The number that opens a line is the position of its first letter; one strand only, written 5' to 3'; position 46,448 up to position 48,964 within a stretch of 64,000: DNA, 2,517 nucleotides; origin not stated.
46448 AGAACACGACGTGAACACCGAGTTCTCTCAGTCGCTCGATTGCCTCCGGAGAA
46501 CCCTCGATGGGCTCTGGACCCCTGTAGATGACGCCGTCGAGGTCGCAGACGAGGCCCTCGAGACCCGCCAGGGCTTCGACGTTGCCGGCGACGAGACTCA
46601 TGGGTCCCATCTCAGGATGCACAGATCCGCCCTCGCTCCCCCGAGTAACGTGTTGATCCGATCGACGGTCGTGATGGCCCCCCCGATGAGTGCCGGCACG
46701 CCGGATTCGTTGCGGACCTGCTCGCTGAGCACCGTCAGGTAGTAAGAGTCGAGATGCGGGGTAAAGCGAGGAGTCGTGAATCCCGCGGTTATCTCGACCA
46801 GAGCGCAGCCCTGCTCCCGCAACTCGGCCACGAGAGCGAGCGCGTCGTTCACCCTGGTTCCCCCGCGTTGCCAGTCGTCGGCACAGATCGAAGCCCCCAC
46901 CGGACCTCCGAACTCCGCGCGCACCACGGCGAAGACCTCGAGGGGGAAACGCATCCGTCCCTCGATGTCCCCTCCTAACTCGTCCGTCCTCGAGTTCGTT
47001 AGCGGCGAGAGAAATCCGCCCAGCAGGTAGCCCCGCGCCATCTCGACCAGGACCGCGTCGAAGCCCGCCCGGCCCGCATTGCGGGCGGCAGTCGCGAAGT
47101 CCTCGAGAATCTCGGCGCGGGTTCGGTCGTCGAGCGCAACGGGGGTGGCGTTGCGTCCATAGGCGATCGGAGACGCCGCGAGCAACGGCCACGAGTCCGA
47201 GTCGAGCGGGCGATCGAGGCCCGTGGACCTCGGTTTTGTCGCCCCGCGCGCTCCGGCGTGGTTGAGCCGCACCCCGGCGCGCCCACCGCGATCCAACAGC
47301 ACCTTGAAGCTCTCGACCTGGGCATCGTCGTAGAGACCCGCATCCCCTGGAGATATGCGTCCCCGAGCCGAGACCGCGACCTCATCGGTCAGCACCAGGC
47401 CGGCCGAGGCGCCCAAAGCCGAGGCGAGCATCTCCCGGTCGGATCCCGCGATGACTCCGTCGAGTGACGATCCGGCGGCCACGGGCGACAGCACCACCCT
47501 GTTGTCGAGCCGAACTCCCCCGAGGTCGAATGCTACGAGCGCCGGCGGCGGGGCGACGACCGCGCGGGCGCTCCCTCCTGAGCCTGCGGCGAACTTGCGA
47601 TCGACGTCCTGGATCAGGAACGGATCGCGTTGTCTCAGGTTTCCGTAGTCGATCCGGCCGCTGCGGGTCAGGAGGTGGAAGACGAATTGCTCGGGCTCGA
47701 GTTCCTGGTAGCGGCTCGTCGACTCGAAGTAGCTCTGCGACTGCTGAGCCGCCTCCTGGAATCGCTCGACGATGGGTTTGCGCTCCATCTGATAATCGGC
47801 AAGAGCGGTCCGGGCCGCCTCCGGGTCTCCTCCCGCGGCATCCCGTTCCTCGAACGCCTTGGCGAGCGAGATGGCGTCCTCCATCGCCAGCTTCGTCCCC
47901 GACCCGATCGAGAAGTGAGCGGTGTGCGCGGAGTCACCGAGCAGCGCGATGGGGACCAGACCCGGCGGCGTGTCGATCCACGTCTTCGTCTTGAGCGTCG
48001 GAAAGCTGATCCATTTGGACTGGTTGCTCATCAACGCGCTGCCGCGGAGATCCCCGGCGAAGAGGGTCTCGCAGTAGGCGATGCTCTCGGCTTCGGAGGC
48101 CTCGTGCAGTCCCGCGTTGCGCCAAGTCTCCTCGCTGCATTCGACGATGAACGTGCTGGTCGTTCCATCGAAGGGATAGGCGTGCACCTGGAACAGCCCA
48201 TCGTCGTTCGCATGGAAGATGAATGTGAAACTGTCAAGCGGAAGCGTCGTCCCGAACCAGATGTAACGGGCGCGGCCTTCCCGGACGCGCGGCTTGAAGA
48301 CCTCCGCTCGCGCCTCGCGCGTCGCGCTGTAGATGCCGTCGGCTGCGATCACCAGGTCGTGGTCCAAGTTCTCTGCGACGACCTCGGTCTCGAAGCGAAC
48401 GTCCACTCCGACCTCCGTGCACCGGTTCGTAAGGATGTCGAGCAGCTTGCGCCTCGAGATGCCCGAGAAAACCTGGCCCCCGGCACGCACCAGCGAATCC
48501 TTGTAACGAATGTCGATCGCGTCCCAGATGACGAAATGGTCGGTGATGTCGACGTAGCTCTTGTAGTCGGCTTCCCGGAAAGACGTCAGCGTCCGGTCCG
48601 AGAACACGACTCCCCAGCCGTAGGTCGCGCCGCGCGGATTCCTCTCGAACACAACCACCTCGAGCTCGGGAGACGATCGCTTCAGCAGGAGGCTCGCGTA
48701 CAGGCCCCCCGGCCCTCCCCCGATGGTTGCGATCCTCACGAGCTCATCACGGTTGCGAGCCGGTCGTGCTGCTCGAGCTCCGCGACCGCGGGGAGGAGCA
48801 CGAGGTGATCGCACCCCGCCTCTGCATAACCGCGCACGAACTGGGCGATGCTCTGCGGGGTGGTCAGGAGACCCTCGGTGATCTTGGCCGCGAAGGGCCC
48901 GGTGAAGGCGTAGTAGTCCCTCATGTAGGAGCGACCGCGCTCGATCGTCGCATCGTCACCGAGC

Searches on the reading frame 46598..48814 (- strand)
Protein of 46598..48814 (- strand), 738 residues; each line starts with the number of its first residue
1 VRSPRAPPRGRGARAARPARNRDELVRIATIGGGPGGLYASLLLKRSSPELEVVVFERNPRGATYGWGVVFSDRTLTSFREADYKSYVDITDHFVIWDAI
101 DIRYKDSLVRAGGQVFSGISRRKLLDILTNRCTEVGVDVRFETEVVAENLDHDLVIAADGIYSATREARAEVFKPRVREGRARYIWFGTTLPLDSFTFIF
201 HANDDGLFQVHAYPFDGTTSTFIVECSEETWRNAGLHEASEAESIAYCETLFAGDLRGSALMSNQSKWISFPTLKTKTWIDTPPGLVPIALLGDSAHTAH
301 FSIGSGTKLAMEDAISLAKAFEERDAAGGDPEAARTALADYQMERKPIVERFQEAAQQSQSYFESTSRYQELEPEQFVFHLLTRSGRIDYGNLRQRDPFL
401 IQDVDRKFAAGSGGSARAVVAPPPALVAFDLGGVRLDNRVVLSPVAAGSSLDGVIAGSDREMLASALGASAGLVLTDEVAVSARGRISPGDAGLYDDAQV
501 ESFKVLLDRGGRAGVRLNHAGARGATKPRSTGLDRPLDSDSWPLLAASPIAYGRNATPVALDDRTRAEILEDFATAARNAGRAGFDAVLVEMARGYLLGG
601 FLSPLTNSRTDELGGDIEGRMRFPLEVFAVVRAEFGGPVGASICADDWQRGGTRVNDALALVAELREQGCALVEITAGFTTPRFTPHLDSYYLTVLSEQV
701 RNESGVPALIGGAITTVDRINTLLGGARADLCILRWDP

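Call 32: search_protein_families(library=pfam, proteins=[window:46598-48814:-], max_evalue=0.0001)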
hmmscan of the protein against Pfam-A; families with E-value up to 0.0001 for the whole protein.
window:46598-48814:- (738 aa): 2 families
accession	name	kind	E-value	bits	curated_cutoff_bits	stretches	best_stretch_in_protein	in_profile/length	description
PF00724.26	Oxidored_FMN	-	8.1e-32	111.2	27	1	429-670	6-255/342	NADH:flavin oxidoreductase / NADH oxidase family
PF01494.25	FAD_binding_3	-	1.3e-13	51.3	22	1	28-353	4-346/349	FAD binding domain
